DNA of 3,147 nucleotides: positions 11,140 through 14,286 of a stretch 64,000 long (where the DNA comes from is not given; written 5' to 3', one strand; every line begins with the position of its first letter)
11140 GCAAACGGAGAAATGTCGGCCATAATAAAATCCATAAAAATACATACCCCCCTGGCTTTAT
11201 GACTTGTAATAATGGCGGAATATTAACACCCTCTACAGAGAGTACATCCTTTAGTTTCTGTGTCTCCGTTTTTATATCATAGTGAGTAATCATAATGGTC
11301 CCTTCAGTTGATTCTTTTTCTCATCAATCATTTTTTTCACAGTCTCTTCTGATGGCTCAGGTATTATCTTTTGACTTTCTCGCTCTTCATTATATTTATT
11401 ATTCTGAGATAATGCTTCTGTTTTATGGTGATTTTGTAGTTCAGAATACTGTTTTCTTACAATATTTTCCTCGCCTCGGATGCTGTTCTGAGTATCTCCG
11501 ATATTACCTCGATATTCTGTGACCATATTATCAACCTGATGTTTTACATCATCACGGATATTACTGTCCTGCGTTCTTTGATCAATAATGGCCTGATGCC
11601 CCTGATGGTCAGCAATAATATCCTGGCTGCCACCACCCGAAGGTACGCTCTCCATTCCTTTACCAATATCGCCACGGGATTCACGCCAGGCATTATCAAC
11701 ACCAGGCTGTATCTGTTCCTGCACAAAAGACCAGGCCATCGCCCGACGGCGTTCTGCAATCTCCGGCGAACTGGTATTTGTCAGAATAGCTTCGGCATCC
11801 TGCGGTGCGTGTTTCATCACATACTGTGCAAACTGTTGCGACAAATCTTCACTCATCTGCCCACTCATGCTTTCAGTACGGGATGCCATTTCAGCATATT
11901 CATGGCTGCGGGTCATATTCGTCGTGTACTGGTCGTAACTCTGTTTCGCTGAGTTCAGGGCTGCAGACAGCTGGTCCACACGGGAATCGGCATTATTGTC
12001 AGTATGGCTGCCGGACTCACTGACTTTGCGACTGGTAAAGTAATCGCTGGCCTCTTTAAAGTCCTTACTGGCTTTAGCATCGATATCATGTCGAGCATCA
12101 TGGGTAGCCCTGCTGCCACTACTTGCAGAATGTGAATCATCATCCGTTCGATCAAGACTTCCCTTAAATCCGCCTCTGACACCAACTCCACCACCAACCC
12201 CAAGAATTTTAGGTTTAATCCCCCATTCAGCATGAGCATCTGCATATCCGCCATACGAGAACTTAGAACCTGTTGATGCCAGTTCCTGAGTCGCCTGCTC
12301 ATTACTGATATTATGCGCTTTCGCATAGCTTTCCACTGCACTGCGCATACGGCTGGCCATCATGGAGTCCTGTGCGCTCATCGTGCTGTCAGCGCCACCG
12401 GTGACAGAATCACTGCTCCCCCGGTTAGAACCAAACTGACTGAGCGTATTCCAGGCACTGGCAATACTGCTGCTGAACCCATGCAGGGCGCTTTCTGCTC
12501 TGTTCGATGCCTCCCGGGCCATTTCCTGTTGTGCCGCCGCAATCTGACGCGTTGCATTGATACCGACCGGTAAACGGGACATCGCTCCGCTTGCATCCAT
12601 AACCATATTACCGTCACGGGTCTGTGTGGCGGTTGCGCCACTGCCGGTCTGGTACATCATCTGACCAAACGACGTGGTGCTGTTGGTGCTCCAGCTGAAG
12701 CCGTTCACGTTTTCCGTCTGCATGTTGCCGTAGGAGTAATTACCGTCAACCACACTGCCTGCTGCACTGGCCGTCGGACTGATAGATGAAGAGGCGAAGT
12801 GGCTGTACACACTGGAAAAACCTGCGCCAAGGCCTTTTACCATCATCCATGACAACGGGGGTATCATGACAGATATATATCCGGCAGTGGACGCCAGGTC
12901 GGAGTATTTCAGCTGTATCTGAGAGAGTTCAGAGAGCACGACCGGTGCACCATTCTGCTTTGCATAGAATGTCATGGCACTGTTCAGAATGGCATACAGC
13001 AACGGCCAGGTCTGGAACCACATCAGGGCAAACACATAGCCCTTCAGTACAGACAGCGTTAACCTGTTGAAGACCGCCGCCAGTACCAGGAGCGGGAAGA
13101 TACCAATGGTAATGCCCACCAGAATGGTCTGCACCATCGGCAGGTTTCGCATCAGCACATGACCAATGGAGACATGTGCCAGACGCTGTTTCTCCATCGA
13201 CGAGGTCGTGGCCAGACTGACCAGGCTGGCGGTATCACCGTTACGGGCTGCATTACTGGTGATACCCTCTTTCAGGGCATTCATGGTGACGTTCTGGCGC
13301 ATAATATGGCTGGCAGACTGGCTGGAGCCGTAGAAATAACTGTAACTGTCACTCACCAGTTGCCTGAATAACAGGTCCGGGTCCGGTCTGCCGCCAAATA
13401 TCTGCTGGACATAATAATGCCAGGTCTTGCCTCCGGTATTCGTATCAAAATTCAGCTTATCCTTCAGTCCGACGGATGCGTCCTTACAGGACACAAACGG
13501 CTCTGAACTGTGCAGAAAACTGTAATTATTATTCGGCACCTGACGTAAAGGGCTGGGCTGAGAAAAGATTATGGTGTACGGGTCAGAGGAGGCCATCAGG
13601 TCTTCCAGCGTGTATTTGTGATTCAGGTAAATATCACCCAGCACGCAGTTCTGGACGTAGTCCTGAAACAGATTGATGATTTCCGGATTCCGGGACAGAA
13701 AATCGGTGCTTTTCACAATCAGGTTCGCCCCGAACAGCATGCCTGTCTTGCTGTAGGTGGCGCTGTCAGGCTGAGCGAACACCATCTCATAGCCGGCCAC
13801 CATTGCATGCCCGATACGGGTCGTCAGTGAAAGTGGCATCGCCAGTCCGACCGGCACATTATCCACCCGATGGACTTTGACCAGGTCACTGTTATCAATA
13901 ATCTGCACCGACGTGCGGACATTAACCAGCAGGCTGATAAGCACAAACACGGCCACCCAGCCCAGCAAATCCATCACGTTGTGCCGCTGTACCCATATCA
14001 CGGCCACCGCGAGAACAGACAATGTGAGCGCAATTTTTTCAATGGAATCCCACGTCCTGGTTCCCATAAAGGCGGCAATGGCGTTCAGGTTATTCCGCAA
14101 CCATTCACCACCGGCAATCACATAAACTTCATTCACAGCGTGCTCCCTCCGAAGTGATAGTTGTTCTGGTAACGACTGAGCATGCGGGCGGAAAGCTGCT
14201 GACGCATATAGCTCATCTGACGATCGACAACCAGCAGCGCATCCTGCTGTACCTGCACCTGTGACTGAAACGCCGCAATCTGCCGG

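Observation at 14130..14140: Non-ATG initiation codons at coupled gene junctions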

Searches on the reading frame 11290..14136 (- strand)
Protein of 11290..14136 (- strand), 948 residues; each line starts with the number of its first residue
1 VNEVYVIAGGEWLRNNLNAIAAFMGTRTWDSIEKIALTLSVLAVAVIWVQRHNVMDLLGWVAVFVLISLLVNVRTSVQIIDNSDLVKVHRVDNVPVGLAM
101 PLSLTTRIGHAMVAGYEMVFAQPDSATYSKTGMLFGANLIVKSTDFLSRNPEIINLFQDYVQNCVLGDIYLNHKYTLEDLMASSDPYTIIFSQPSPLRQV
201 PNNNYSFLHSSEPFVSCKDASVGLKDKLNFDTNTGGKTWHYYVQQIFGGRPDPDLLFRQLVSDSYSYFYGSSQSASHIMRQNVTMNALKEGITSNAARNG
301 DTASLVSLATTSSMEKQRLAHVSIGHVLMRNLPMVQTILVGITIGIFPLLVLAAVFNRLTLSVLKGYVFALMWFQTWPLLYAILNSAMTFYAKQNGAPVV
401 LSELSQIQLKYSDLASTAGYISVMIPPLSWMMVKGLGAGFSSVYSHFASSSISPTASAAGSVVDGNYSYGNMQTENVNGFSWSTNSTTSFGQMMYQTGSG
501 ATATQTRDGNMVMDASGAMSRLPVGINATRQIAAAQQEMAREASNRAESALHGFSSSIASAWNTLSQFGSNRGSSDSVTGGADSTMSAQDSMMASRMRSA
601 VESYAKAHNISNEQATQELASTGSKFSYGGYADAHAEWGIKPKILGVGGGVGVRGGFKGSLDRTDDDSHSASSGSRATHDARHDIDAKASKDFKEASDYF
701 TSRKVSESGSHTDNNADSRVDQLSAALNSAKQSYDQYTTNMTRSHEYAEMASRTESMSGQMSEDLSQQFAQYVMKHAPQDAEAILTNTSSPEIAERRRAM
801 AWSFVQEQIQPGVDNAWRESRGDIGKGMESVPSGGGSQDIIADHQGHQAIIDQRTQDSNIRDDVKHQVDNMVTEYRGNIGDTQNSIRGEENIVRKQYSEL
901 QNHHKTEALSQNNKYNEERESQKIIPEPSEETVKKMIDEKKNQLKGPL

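Call 18: search_protein_families(library=pfam, proteins=[window:11290-14136:-])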
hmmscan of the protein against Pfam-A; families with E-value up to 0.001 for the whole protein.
window:11290-14136:- (948 aa): 1 family
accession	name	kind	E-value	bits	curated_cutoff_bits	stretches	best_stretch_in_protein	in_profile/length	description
PF07916.16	TraG_N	-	6.7e-110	368.6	36.1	1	3-451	1-458/462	TraG-like protein, N-terminal region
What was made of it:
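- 11290..14136 (-): traG coding sequence, 948 aa (mating-pair stabilisation, pilus assembly and entry-exclusion protein). Pfam TraG_N, E=6.7e-110 (call 18).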

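Call 64: search_protein_families(library=ncbifam, proteins=[window:11290-14136:-], max_evalue=0.001)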
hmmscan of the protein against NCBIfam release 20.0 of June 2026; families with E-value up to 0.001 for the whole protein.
window:11290-14136:- (948 aa): 1 family
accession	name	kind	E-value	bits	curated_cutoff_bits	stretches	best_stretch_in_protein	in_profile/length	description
NF010295.2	PRK13735.1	equivalog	0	1266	600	1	3-914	1-921/922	conjugal transfer mating-pair stabilization protein TraG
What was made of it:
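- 14134..14136 (-): traG initiation codon GTG. The Pfam and NCBIfam TraG profiles begin at residue 3 (calls 18, 64).
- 11290..14136 (-): NCBIfam NF010295 TraG equivalog, 1266 bits against a cut-off of 600 (call 64).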

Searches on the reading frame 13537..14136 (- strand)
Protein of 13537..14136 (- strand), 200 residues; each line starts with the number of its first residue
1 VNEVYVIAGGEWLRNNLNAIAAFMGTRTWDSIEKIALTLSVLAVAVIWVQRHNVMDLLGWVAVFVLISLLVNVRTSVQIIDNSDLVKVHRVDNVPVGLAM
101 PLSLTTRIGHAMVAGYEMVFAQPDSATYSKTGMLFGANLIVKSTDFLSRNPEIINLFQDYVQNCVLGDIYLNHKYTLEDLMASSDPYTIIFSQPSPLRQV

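Call 30: search_dna_similar(query=window:13537-14136:-, collection=plasmids, mode=protein, max_rows=60, rows=spread)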
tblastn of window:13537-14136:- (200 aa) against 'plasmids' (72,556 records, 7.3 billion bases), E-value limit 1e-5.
The search stops at 5000 records and this limit was reached: more records match than are counted here, and every count below describes the 5000 best-scoring records only.
Records with a match: at least 5000; places in all: 5056; records where one place covers at least 80% of the query: 5000.
Best place of each record, by identity: >=99% 24; 95-99% 1136; 90-95% 2360; 80-90% 308; 60-80% 1172.
By first word of the organism name: Escherichia 2952; Klebsiella 1335; Salmonella 352; Shigella 121; Enterobacter 103; Citrobacter 57; Raoultella 22; Edwardsiella 16; Serratia 16; Yersinia 9; and 8 more.
By predicted mobility (MOB-suite, as given by PLSDB): conjugative 4952; mobilizable 30; non-mobilizable 18.
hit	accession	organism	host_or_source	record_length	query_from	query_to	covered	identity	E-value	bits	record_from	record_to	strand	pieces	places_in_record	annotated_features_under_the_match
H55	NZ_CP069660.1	Escherichia coli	Homo sapiens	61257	1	200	100%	99.0%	1e-129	408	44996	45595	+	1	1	traG: conjugal transfer mating-pair stabilization protein TraG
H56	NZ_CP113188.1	Klebsiella pneumoniae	chicken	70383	1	200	100%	97.0%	4e-127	400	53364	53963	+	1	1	traG: conjugal transfer mating-pair stabilization protein TraG | traH: conjugal transfer pilus assembly protein TraH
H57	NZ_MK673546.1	Salmonella enterica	Duck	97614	1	200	100%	97.0%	4e-127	400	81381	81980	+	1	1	traG: conjugal transfer mating-pair stabilization protein TraG | traH: conjugal transfer pilus assembly protein TraH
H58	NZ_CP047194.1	Klebsiella pneumoniae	Homo sapiens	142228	1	200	100%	97.0%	5e-127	400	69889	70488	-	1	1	traG: conjugal transfer mating-pair stabilization protein TraG | traH: conjugal transfer pilus assembly protein TraH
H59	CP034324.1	Klebsiella pneumoniae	Blood sample,blood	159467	1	200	100%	97.0%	5e-127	400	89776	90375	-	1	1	conjugal transfer protein TraG | conjugal transfer protein TraH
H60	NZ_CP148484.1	Escherichia coli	Chicken,single cell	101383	1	200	100%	97.0%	1e-126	399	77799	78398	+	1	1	traH: conjugal transfer pilus assembly protein TraH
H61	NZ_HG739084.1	Escherichia coli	dog clinical isolate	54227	1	200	100%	95.0%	3e-125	395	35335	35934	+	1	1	traG: conjugal transfer mating-pair stabilization protein TraG | traH: conjugal transfer pilus assembly protein TraH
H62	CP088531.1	Escherichia coli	Homo sapiens,blood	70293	1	200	100%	95.0%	3e-125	395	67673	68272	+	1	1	conjugal transfer protein TraH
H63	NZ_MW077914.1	Escherichia coli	-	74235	1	200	100%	95.0%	3e-125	395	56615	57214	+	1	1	traG: conjugal transfer mating-pair stabilization protein TraG | traH: conjugal transfer pilus assembly protein TraH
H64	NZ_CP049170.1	Shigella sonnei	Homo sapiens,stool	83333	1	200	100%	95.0%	3e-125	395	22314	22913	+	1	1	traG: conjugal transfer mating-pair stabilization protein TraG | traH: conjugal transfer pilus assembly protein TraH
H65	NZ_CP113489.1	Escherichia coli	Homo sapiens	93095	1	200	100%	95.0%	3e-125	395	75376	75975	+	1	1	traG: conjugal transfer mating-pair stabilization protein TraG | traH: conjugal transfer pilus assembly protein TraH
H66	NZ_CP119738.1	Escherichia coli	bovine,pure culture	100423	1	200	100%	95.0%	3e-125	395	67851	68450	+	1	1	traG: conjugal transfer mating-pair stabilization protein TraG | traH: conjugal transfer pilus assembly protein TraH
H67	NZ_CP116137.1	Escherichia coli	whole organism,ICU patient oral swab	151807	1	200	100%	95.0%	4e-125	395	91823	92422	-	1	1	traG: conjugal transfer mating-pair stabilization protein TraG | traH: conjugal transfer pilus assembly protein TraH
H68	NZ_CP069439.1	Escherichia coli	Homo sapiens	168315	1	200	100%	95.0%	5e-125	395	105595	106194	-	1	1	traG: conjugal transfer mating-pair stabilization protein TraG | traH: conjugal transfer pilus assembly protein TraH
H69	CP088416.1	Escherichia coli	Homo sapiens,blood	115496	1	200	100%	94.5%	5e-124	392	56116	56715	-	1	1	traG: conjugal transfer mating pair stabilization protein TraG | conjugal transfer protein TraH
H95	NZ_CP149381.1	Salmonella enterica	Homo sapiens,single cell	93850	1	200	100%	90.0%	2e-118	376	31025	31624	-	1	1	traG: conjugal transfer mating-pair stabilization protein TraG | traH: conjugal transfer pilus assembly protein TraH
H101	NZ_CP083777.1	Klebsiella pneumoniae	Homo sapiens,wound swab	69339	3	200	99%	70.2%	2e-93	304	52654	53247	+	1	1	traG: conjugal transfer mating-pair stabilization protein TraG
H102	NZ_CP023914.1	Klebsiella pneumoniae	Homo sapiens,urine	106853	1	200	100%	69.0%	3e-92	301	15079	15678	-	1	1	traG: conjugal transfer mating-pair stabilization protein TraG | traH: conjugal transfer pilus assembly protein TraH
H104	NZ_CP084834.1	Klebsiella pneumoniae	Water,Whole organism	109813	3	200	99%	68.7%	3e-92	301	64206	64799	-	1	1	traG: conjugal transfer mating-pair stabilization protein TraG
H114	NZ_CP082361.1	Klebsiella sp. CTHL.F3a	food sample,kimchi (fermented cabbage)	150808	1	200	100%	66.0%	9e-91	296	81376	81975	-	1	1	traG: conjugal transfer mating-pair stabilization protein TraG | traH: conjugal transfer pilus assembly protein TraH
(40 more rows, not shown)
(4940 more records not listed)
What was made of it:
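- Tried and rejected: The plasmid search saturates at 5,000 records of at least 66% identity (call 30).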

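Call 31: get_annotated_region(hit=H101, flank=300)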
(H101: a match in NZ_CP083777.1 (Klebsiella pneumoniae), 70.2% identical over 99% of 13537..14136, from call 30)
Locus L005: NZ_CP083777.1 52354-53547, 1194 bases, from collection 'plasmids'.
description: Klebsiella pneumoniae strain INF118 isolate INF118 plasmid pINF118_2, complete sequence
organism: Klebsiella pneumoniae (NCBI taxid 573)
taxonomy: Bacteria; Pseudomonadota; Gammaproteobacteria; Enterobacterales; Enterobacteriaceae; Klebsiella; Klebsiella pneumoniae
host: -; source: Homo sapiens,wound swab; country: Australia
typing (MOB-suite, as given by PLSDB): conjugative; replicon IncFII; relaxase MOBF; mating-pair formation MPF_F
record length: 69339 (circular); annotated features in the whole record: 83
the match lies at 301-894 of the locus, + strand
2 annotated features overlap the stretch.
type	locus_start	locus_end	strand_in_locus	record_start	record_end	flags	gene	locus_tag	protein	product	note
CDS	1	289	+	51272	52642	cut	traH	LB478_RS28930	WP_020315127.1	conjugal transfer pilus assembly protein TraH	-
CDS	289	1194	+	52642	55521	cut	traG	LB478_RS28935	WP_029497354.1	conjugal transfer mating-pair stabilization protein TraG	-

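Call 32: get_annotated_region(hit=H102, flank=300)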
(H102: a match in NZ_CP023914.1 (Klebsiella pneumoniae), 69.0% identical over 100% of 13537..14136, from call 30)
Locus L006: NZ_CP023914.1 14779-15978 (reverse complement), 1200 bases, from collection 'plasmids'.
description: Klebsiella pneumoniae strain FDAARGOS_439 plasmid unnamed3, complete sequence
organism: Klebsiella pneumoniae (NCBI taxid 573)
taxonomy: Bacteria; Pseudomonadota; Gammaproteobacteria; Enterobacterales; Enterobacteriaceae; Klebsiella; Klebsiella pneumoniae
host: -; source: Homo sapiens,urine; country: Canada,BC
typing (MOB-suite, as given by PLSDB): conjugative; replicon IncFIB,IncFII,rep_cluster_2183,rep_cluster_2272; relaxase MOBF; mating-pair formation MPF_F
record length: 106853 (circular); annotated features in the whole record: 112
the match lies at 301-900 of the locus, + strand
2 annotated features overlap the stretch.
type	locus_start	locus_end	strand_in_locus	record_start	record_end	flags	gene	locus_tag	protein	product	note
CDS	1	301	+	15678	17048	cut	traH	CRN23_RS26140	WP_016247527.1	conjugal transfer pilus assembly protein TraH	-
CDS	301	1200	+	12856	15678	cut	traG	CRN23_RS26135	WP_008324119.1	conjugal transfer mating-pair stabilization protein TraG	-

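Call 33: get_annotated_region(hit=H104, flank=300)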
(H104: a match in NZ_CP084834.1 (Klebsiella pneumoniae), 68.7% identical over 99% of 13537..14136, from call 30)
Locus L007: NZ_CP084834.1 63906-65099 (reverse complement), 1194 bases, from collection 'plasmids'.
description: Klebsiella pneumoniae strain SB612 plasmid pKp_SB612_4, complete sequence
organism: Klebsiella pneumoniae (NCBI taxid 573)
taxonomy: Bacteria; Pseudomonadota; Gammaproteobacteria; Enterobacterales; Enterobacteriaceae; Klebsiella; Klebsiella pneumoniae
host: -; source: Water,Whole organism; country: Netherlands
typing (MOB-suite, as given by PLSDB): conjugative; replicon IncFIB,IncFII,rep_cluster_2183; relaxase MOBF,MOBF; mating-pair formation MPF_F
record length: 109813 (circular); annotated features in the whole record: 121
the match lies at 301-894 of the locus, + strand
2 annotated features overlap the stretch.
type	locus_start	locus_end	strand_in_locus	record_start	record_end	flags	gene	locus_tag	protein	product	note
CDS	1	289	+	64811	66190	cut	traH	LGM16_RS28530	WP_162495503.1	conjugal transfer pilus assembly protein TraH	-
CDS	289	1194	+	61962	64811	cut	traG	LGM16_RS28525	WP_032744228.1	conjugal transfer mating-pair stabilization protein TraG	-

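Call 34: get_annotated_region(hit=H114, flank=300)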
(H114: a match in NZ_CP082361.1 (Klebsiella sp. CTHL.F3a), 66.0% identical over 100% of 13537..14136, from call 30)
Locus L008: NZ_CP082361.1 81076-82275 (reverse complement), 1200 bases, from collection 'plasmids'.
description: Klebsiella sp. CTHL.F3a plasmid pCTHL.F3a, complete sequence
organism: Klebsiella sp. CTHL.F3a (NCBI taxid 2873296)
taxonomy: Bacteria; Pseudomonadota; Gammaproteobacteria; Enterobacterales; Enterobacteriaceae; Klebsiella; Klebsiella sp. CTHL.F3a
host: -; source: food sample,kimchi (fermented cabbage); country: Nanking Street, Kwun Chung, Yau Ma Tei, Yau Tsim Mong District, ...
typing (MOB-suite, as given by PLSDB): conjugative; replicon IncFIB,IncFII; relaxase MOBF; mating-pair formation MPF_F
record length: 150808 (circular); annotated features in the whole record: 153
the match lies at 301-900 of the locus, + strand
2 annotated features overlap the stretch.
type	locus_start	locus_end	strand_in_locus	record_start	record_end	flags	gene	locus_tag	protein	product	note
CDS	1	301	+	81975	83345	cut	traH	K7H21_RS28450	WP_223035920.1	conjugal transfer pilus assembly protein TraH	-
CDS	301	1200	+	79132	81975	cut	traG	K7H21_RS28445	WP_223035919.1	conjugal transfer mating-pair stabilization protein TraG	-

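Call 35: get_annotated_region(hit=H95, flank=300)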
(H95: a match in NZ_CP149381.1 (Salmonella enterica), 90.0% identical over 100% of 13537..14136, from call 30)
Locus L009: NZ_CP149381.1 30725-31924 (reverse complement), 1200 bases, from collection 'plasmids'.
description: Salmonella enterica subsp. enterica serovar Typhimurium strain Z1323HSL0012 plasmid pZ1323HSL0012-2, complete sequence
organism: Salmonella enterica (NCBI taxid 90371)
taxonomy: Bacteria; Pseudomonadota; Gammaproteobacteria; Enterobacterales; Enterobacteriaceae; Salmonella; Salmonella enterica
host: -; source: Homo sapiens,single cell; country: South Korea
typing (MOB-suite, as given by PLSDB): conjugative; replicon IncFIB,IncFII; relaxase MOBF; mating-pair formation MPF_F
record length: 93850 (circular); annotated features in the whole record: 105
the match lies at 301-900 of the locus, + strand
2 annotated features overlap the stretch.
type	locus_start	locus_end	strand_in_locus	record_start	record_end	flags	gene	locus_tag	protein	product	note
CDS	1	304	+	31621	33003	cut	traH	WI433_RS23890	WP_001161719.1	conjugal transfer pilus assembly protein TraH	-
CDS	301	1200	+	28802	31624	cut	traG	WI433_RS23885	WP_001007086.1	conjugal transfer mating-pair stabilization protein TraG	-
